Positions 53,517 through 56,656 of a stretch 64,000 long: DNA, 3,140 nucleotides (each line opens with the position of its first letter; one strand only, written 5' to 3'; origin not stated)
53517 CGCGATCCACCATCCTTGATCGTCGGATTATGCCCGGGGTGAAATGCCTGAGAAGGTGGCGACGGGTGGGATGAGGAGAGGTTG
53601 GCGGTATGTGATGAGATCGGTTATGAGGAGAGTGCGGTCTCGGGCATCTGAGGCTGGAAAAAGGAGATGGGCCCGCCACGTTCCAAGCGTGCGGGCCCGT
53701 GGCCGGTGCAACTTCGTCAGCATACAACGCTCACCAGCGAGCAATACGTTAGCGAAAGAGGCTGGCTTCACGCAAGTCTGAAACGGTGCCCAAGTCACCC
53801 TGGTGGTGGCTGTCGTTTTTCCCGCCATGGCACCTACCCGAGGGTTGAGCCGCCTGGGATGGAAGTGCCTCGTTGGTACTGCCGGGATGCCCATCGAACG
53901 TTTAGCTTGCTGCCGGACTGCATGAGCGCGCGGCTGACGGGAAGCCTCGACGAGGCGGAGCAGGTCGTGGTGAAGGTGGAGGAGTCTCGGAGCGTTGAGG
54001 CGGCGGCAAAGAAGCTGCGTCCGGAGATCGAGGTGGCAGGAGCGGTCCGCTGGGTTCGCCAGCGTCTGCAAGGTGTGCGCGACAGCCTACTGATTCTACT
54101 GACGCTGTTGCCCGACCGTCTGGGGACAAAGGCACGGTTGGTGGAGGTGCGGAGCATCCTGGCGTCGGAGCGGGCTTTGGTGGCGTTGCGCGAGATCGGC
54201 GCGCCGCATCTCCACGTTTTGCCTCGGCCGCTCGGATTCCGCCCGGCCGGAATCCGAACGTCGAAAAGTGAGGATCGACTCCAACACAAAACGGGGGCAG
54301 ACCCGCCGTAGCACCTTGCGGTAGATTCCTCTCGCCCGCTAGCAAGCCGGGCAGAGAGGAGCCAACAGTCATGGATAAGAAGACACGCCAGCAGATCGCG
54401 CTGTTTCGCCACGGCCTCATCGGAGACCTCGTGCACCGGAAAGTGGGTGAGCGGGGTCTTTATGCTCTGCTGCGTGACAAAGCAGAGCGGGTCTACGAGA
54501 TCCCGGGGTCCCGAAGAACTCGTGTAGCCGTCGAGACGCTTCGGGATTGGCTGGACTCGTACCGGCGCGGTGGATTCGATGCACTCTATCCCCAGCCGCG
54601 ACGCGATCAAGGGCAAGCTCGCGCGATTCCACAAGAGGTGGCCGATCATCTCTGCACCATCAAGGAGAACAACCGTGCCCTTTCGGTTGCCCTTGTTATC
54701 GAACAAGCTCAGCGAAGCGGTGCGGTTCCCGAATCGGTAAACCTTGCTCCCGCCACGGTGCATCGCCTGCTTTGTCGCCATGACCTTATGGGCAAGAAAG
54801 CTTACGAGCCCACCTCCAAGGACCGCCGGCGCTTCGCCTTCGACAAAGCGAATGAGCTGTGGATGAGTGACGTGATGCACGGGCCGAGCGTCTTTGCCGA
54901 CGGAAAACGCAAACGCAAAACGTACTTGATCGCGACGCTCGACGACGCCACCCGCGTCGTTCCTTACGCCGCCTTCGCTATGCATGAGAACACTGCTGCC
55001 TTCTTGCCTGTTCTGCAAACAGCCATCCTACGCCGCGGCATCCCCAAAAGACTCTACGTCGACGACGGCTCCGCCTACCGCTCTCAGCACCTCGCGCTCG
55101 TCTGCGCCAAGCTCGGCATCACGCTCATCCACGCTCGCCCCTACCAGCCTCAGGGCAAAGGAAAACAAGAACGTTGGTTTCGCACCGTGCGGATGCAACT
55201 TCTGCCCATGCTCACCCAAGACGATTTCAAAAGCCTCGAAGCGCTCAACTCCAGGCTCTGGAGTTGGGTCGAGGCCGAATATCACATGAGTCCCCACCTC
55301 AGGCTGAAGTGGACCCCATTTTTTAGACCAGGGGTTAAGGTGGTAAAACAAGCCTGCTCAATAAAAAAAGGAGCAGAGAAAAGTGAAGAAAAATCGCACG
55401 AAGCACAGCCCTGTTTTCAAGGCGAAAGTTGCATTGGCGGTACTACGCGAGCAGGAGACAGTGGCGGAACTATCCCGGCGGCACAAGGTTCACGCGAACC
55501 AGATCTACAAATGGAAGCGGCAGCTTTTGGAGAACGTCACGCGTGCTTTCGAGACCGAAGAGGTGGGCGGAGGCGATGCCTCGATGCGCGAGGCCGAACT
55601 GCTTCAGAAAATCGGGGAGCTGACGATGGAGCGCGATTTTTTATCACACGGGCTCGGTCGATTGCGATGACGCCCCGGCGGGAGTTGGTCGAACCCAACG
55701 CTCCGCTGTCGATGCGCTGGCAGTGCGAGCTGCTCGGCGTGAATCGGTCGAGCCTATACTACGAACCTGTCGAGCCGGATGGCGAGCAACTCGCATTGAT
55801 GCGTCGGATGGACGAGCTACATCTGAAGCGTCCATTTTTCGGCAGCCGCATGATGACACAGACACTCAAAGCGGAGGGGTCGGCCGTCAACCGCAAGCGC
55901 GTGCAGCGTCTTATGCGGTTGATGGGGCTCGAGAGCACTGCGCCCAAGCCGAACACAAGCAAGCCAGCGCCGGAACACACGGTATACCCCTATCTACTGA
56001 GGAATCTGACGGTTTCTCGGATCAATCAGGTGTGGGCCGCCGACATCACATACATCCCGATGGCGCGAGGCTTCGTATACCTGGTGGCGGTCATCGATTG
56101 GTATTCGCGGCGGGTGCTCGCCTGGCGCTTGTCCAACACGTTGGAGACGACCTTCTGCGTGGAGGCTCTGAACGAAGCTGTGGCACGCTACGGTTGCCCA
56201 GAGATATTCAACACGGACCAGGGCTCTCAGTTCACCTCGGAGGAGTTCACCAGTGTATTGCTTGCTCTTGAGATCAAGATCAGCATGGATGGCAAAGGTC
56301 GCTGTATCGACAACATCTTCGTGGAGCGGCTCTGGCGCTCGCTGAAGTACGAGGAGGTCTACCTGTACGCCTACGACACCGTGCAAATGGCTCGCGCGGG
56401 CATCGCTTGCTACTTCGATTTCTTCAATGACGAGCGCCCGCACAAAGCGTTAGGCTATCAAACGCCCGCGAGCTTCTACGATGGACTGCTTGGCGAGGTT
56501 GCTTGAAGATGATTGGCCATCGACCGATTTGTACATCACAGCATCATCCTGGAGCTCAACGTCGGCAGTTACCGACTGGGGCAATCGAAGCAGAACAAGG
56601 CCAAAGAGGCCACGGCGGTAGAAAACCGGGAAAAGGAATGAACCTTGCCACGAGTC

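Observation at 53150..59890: Tn7/Tn5053-like transposition module carrying an AAA_25 RepA-like ATPase as cargo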

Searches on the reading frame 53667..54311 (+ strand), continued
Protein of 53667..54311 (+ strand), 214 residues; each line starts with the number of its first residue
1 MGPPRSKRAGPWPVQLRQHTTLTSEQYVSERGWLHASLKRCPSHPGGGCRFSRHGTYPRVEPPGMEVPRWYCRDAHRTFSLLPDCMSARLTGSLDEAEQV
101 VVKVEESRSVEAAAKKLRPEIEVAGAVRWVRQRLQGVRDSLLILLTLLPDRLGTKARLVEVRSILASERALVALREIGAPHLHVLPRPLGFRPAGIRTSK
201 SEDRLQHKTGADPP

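Call 48: fold_search(model_id=the predicted structure, library=pdb)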
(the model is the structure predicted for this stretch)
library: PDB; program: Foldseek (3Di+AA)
matches with E <= 10: 469; with E <= 0.001: 0
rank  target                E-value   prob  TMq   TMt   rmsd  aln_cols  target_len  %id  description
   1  1ypt_A                1.8e-02  0.38  0.21  0.18  15.9       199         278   10  CRYSTAL STRUCTURE OF YERSINIA PROTEIN TYROSINE PHOSPHATASE AT 2.5 ANGSTROMS AND THE COMPLEX WITH TUNGSTATE (released 1994-12-20)
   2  5n77_E                2.0e-02  0.16  0.17  0.15  14.4       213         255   17  Crystal structure of the cytosolic domain of the CorA magnesium channel from Escherichia coli in complex with magnesiu (released 2017-07-12)
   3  5n77_A                2.4e-02  0.16  0.17  0.15  14.4       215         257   17  Crystal structure of the cytosolic domain of the CorA magnesium channel from Escherichia coli in complex with magnesiu (released 2017-07-12)
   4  1ypt_B                4.5e-02  0.28  0.22  0.18  15.8       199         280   10  CRYSTAL STRUCTURE OF YERSINIA PROTEIN TYROSINE PHOSPHATASE AT 2.5 ANGSTROMS AND THE COMPLEX WITH TUNGSTATE (released 1994-12-20)
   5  5n77_C                7.8e-02  0.08  0.14  0.13  16.3       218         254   15  Crystal structure of the cytosolic domain of the CorA magnesium channel from Escherichia coli in complex with magnesiu (released 2017-07-12)
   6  6j6u_A                1.4e-01  0.10  0.18  0.09  13.3       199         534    8  Rat PTPRZ D1-D2 domain (released 2019-08-28)
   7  1lyv                  1.5e-01  0.16  0.21  0.18  15.8       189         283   10  High-resolution structure of the catalytically inactive yersinia tyrosine phosphatase C403A mutant in complex with phosp (released 2002-07-03)
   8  6drb                  1.5e-01  0.12  0.20  0.17  13.1       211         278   10  Crystal Structure of the YopH PTP1B WPD loop Chimera 3 PTPase bound to tungstate (released 2018-08-29)
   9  1xxp_A                1.6e-01  0.14  0.21  0.17  15.9       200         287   10  Yersinia YopH (residues 163-468) C403S binds phosphotyrosyl peptide at two sites (released 2005-03-22)
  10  7l0i                  1.8e-01  0.15  0.22  0.18  15.3       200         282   12  Ligand-free YopH G352T (released 2021-05-12)
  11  6lbk_A                1.9e-01  0.11  0.14  0.11  15.1       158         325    8  Structure of rat GLD-2 (Terminal nucleotidyltransferase 2, TENT2) (released 2020-07-22)
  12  4rh5_A                2.1e-01  0.18  0.19  0.15  12.5       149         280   10  Crystal structure of PTPN3 (PTPH1) in complex with Eps15 pTyr849 peptide (released 2015-03-11)
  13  3f99                  2.1e-01  0.13  0.21  0.17  15.7       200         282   12  W354F Yersinia enterocolitica PTPase apo form (released 2009-01-20)
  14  2i4h                  2.3e-01  0.11  0.20  0.17  14.3       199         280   10  Structural studies of protein tyrosine phosphatase beta catalytic domain co-crystallized with a sulfamic acid inhibitor (released 2006-08-29)
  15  6dr1                  2.5e-01  0.10  0.20  0.17  15.5       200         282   11  YopH PTP1B Chimera 2 PTPase (released 2018-08-29)
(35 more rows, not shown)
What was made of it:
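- Tried and rejected: Zinc-ribbon model against the PDB (call 48).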

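Call 58: search_dna_similar(query=window:53667-54311:+, collection=plasmids, mode=protein, max_rows=25)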
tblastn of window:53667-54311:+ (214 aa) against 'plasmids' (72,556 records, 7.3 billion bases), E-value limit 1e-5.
Records with a match: 9; places in all: 13; records where one place covers at least 80% of the query: 8.
Best place of each record, by identity: <60% 9.
By first word of the organism name: Rhizobium 4; Marinobacter 1; Cupriavidus 1; Sphingobium 1; Mesorhizobium 1; Paraburkholderia 1.
By predicted mobility (MOB-suite, as given by PLSDB): conjugative 7; non-mobilizable 2.
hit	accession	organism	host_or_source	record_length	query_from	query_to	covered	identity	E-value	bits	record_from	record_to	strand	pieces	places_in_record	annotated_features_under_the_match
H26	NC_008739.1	Marinobacter nauticus VT8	-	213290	14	214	94%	46.3%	2e-34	135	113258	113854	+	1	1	none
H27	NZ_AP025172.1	Cupriavidus sp. P-10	-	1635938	10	191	85%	43.0%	1e-26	113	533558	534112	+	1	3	none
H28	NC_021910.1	Rhizobium etli bv. mimosae str. Mim1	Mimosa affinis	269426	14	192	84%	43.4%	4e-27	115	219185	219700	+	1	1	none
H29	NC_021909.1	Rhizobium etli bv. mimosae str. Mim1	Mimosa affinis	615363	14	192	84%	43.4%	5e-27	114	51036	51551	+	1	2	none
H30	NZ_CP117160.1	Sphingobium sp. AntQ-1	Genomic DNA,PAH-contaminated soil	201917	2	212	99%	36.0%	3e-19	92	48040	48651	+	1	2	IS66 family transposase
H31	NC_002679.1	Mesorhizobium japonicum MAFF 303099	-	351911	14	192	84%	42.0%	3e-25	109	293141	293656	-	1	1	hypothetical protein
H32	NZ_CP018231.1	Rhizobium leguminosarum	Vavilovia formosa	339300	14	214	94%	37.4%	2e-22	101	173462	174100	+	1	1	none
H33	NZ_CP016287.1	Rhizobium leguminosarum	Vavilovia formosa,cell culture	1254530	14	214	94%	37.4%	2e-22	101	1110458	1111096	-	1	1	record has no annotation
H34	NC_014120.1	Paraburkholderia atlantica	-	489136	14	98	40%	51.2%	3e-19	92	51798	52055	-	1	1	none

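Call 59: get_annotated_region(hit=H26, flank=6000)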
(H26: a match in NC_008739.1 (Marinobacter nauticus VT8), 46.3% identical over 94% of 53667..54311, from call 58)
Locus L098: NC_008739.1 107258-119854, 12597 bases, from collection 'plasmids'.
description: Marinobacter nauticus VT8 plasmid pMAQU02, complete sequence
organism: Marinobacter nauticus VT8 (NCBI taxid 351348)
taxonomy: Bacteria; Pseudomonadota; Gammaproteobacteria; Pseudomonadales; Marinobacteraceae; Marinobacter; Marinobacter nauticus; Marinobacter nauticus VT8
host: -; source: -; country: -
typing (MOB-suite, as given by PLSDB): conjugative; replicon rep_cluster_255; relaxase MOBH; mating-pair formation MPF_G
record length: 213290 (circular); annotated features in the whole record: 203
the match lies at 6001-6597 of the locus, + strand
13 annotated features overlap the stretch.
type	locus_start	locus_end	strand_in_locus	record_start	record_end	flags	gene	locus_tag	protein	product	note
CDS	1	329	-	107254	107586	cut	-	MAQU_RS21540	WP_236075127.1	DUF1778 domain-containing protein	-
CDS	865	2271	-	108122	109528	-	merA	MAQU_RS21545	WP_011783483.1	mercury(II) reductase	-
CDS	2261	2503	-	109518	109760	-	merF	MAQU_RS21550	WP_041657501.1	mercury resistance system transport protein MerF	-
CDS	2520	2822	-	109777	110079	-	merP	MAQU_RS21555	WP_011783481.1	mercury resistance system periplasmic binding protein MerP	-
CDS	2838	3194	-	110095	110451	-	merT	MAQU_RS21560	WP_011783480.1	mercuric ion transporter MerT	-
CDS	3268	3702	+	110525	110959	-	merR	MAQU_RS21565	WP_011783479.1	Hg(II)-responsive transcriptional regulator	-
CDS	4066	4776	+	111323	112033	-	-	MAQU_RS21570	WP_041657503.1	PEP-CTERM sorting domain-containing protein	-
CDS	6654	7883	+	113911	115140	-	-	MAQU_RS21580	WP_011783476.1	tyrosine-type recombinase/integrase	GO:0015074 - DNA integration [Evidence IEA]; GO:0006310 - DNA recombination [Evidence IEA]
CDS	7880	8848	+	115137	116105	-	-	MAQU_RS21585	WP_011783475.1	tyrosine-type recombinase/integrase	GO:0015074 - DNA integration [Evidence IEA]; GO:0006310 - DNA recombination [Evidence IEA]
CDS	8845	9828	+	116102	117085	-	-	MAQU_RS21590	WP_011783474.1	site-specific integrase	GO:0015074 - DNA integration [Evidence IEA]; GO:0006310 - DNA recombination [Evidence IEA]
CDS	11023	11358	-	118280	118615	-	tnpB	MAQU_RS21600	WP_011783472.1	IS66 family insertion sequence element accessory protein TnpB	-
CDS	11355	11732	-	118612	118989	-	-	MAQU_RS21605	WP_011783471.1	transposase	GO:0006313 - DNA transposition [Evidence IEA]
CDS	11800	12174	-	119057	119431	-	-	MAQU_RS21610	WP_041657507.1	hypothetical protein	-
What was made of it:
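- Closest known: Recombinase-in-trio. Same: One such unit is on Marinobacter VT8 plasmid pMAQU02 (call 59).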

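Call 89: search_protein_families(library=pfam, proteins=[L070:10615-11205:+], max_evalue=10)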
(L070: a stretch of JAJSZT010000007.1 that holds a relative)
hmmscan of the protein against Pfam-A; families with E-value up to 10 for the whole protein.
L070:10615-11205:+ (196 aa): 1 family
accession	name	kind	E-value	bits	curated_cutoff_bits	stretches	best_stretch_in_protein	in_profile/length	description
PF13730.12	HTH_36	-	1e-05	25.7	25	1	94-146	3-55/55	Helix-turn-helix domain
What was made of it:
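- Closest known: Recombinase-in-trio. Different: There is no DDE transposase or AAA+ ATPase, and an HTH_36 protein follows the zinc-ribbon gene instead (call 89).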

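Call 102: search_protein_families(library=padloc, proteins=[window:53667-54311:+], max_evalue=0.001)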
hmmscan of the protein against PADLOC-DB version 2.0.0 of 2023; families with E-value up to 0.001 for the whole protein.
window:53667-54311:+ (214 aa): 0 families

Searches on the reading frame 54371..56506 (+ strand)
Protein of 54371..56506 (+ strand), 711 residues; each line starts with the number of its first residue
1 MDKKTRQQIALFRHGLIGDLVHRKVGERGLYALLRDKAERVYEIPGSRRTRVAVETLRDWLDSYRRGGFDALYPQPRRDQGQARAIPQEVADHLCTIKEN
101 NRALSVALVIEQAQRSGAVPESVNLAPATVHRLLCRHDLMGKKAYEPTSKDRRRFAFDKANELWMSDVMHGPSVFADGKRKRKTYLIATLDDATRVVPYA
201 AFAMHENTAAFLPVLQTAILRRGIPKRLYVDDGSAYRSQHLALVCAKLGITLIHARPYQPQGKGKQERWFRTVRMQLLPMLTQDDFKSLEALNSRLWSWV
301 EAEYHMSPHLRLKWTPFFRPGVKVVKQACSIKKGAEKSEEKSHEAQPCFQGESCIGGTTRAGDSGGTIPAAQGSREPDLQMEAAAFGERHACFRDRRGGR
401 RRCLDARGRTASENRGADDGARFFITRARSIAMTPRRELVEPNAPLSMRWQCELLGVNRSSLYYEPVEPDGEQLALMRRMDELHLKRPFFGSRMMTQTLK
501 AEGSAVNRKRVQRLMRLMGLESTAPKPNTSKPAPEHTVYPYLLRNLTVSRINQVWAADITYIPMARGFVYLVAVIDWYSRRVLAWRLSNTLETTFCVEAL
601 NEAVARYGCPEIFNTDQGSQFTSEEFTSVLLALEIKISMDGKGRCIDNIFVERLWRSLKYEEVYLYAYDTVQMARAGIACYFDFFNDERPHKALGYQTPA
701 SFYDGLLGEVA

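Call 3: search_protein_families(library=pfam, proteins=[window:54371-56506:+], max_evalue=0.01)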
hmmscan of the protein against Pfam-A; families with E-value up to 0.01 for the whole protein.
window:54371-56506:+ (711 aa): 8 families
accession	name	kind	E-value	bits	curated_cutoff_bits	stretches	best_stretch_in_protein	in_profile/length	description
PF00665.32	rve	-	7.4e-39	132.6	32.6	2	550-645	3-102/102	Integrase core domain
PF13683.12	rve_3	-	3.7e-20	71.9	26.5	2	634-699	2-67/67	Integrase core domain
PF13276.12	HTH_21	-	1.6e-15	57.5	28.1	1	475-526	5-58/60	HTH-like domain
PF24764.1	rva_4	-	8.4e-09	35.9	26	1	548-666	4-120/194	Integrase core domain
PF13565.12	HTH_32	-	4.9e-07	30.7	33.7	1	56-134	1-73/73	Homeodomain-like domain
PF13518.12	HTH_28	-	6.3e-07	29.8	25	1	48-78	20-50/52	Helix-turn-helix domain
PF22007.2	DUF6930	-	1.3e-06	29.1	27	1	161-254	12-108/123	Domain of unknown function (DUF6930)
PF13333.12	rve_2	-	6e-05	23.5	22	1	653-702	2-51/56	Integrase core domain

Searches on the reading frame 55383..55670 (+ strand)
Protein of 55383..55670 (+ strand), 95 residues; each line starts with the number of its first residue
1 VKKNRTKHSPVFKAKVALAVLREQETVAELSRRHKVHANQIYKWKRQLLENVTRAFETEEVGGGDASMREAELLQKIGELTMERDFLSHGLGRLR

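Call 3: search_protein_families(library=pfam, proteins=[window:55383-55670:+], max_evalue=0.01)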
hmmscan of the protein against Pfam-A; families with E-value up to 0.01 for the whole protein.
window:55383-55670:+ (95 aa): 3 families
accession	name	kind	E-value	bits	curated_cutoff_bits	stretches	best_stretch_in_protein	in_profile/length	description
PF01527.26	HTH_Tnp_1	-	1.8e-10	41.3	24.1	1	3-50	2-49/75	Transposase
PF13518.12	HTH_28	-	0.00026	21.4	25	1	12-50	1-38/52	Helix-turn-helix domain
PF13384.12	HTH_23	-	0.0014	18.9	24.6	1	13-48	7-41/50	Homeodomain-like domain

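Call 10: search_protein_families(library=ncbifam, proteins=[window:55383-55670:+], max_evalue=0.01)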
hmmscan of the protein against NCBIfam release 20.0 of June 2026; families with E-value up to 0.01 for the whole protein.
window:55383-55670:+ (95 aa): 5 families
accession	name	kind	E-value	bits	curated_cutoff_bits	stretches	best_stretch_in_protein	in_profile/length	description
NF047595.1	IS66_ISRel24_TnpA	equivalog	1.7e-10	41.5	74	1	5-51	2-48/113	IS66-like element accessory protein TnpA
NF033516.0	transpos_IS3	equivalog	2.8e-10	40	160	1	12-90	2-81/369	IS3 family transposase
NF038385.1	IS66_access_TnpA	equivalog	5.5e-05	22.8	150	1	2-48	83-129/190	IS66-like element accessory protein TnpA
NF006928.0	PRK09413.1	subfamily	0.0012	19.3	229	1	21-88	26-98/121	IS2 repressor TnpA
NF033545.0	transpos_IS630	equivalog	0.0062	16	100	1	16-79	4-67/299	IS630 family transposase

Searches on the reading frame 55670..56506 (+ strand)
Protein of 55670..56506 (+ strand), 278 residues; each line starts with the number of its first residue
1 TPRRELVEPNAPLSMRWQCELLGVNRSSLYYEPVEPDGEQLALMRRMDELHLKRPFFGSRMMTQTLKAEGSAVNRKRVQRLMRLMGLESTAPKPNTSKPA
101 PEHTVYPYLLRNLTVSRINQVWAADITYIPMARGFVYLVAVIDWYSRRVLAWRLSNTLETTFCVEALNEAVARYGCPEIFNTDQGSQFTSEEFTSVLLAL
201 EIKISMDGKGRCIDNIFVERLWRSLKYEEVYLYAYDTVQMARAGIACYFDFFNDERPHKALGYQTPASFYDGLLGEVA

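Call 10: search_protein_families(library=ncbifam, proteins=[window:55670-56506:+], max_evalue=0.01)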
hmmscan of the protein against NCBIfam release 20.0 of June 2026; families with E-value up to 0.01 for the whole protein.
window:55670-56506:+ (278 aa): 5 families
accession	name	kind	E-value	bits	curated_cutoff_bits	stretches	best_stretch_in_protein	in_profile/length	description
NF033516.0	transpos_IS3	equivalog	7.6e-82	275.5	160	1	6-269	93-368/369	IS3 family transposase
NF033577.2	transpos_IS481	equivalog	3.7e-30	105.4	224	1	46-270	66-284/284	IS481 family transposase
NF006918.0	PRK09409.1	subfamily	8.8e-05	22.2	597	1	71-269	85-284/301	IS2 transposase TnpB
NF033587.1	transpos_IS6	equivalog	0.00012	21.8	125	1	117-189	65-137/202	IS6 family transposase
NF033594.2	transpos_ISNCY_2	equivalog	0.0026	17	250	1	67-191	85-202/368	ISNCY family transposase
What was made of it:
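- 55305..57135 (+): Nested IS3-family insertion sequence (1,831 bp). NF033516 scores 275 bits (call 10).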
